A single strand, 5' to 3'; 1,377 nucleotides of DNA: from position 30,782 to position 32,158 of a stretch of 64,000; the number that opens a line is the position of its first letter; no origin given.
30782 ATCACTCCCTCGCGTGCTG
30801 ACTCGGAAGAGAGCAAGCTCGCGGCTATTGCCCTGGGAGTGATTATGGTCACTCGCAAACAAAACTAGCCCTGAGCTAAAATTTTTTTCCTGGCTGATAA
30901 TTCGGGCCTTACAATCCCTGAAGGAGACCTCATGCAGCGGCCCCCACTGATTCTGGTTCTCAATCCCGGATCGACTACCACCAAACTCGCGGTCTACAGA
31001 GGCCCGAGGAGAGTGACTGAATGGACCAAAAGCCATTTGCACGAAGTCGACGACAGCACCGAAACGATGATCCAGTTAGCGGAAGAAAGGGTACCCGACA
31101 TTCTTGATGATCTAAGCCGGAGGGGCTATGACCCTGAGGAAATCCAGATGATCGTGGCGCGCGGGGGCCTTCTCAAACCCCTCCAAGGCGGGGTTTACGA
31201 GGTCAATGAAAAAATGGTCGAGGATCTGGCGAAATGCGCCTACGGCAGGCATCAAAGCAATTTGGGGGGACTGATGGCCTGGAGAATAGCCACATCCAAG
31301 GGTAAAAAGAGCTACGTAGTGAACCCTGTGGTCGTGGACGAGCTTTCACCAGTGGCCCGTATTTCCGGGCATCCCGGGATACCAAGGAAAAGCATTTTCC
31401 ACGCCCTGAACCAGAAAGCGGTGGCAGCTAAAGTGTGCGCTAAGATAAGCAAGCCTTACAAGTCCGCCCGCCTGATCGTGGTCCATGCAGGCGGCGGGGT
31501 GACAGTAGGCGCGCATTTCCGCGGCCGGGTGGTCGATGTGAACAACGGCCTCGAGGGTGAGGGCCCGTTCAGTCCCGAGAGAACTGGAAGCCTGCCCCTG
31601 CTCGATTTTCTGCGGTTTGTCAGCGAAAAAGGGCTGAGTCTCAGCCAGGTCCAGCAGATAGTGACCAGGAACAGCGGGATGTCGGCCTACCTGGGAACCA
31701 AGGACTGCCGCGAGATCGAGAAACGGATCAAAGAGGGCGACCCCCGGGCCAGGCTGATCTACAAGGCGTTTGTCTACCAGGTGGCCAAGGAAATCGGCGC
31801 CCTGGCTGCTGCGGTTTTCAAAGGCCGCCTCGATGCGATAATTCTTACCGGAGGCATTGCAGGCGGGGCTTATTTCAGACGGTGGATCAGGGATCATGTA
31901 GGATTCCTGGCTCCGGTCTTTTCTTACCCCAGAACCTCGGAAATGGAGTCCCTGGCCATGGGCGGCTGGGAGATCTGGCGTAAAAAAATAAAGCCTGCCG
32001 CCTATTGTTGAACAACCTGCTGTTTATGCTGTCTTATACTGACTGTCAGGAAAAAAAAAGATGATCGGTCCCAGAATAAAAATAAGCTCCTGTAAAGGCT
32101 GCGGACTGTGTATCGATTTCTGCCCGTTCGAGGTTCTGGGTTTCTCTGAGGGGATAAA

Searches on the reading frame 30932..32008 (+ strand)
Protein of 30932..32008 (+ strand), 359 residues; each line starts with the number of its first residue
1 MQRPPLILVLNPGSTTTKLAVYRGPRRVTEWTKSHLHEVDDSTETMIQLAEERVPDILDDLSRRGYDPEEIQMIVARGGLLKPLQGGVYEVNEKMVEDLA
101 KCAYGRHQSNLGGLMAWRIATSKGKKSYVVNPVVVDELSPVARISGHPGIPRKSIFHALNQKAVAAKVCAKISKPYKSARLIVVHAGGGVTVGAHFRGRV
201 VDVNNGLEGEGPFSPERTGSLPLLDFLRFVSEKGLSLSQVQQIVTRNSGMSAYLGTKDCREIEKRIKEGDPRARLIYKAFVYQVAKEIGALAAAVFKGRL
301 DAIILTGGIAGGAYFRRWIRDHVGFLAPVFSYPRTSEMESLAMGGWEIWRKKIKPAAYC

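Call 46: list_cluster_members(proteins=[window:30932-32008:+, window:55954-57726:-, window:37311-38009:-, window:38541-39179:-, window:35842-36663:-, window:35140-35682:-, window:51403-54324:+])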
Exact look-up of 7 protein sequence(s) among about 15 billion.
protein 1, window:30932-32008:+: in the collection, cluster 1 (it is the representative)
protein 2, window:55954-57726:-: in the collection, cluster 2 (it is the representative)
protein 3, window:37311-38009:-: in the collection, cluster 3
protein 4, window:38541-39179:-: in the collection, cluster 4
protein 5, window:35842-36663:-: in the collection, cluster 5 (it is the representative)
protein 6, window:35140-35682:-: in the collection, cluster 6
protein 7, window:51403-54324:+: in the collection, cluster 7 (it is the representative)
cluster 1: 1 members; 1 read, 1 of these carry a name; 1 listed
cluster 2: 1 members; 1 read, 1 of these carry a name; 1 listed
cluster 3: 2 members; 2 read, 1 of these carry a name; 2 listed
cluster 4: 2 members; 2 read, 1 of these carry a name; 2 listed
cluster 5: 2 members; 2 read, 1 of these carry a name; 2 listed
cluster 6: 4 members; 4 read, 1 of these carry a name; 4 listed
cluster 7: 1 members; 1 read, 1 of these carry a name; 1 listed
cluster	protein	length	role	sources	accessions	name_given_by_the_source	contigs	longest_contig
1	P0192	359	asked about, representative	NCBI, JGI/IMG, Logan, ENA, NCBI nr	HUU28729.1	MAG TPA: butyrate kinase [archaeon] | butyrate kinase [archaeon]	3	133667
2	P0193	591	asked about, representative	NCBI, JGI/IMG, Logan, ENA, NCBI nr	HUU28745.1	MAG TPA: hypothetical protein VM123_13115 [archaeon] | hypothetical protein [archaeon]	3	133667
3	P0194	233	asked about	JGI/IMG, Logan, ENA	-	-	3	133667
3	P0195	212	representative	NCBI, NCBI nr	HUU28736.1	MAG TPA: SagB/ThcOx family dehydrogenase [archaeon] | SagB/ThcOx family dehydrogenase [archaeon]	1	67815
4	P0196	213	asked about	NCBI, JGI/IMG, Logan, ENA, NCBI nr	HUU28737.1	MAG TPA: class I SAM-dependent methyltransferase [archaeon] | class I SAM-dependent methyltransferase [archaeon]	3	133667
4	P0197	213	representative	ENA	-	-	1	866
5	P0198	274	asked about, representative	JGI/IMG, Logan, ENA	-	-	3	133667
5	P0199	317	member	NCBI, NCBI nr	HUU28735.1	MAG TPA: ATP-binding cassette domain-containing protein [archaeon] | ATP-binding cassette domain-containing protein [archaeon]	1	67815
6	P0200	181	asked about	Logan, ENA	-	-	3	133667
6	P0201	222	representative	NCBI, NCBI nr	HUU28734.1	MAG TPA: ATP-binding cassette domain-containing protein [archaeon] | ATP-binding cassette domain-containing protein [archaeon]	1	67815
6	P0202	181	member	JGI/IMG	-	-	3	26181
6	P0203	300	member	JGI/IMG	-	-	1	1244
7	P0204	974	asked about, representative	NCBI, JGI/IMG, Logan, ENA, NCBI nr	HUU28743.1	MAG TPA: AAA family ATPase [archaeon] | AAA family ATPase [archaeon]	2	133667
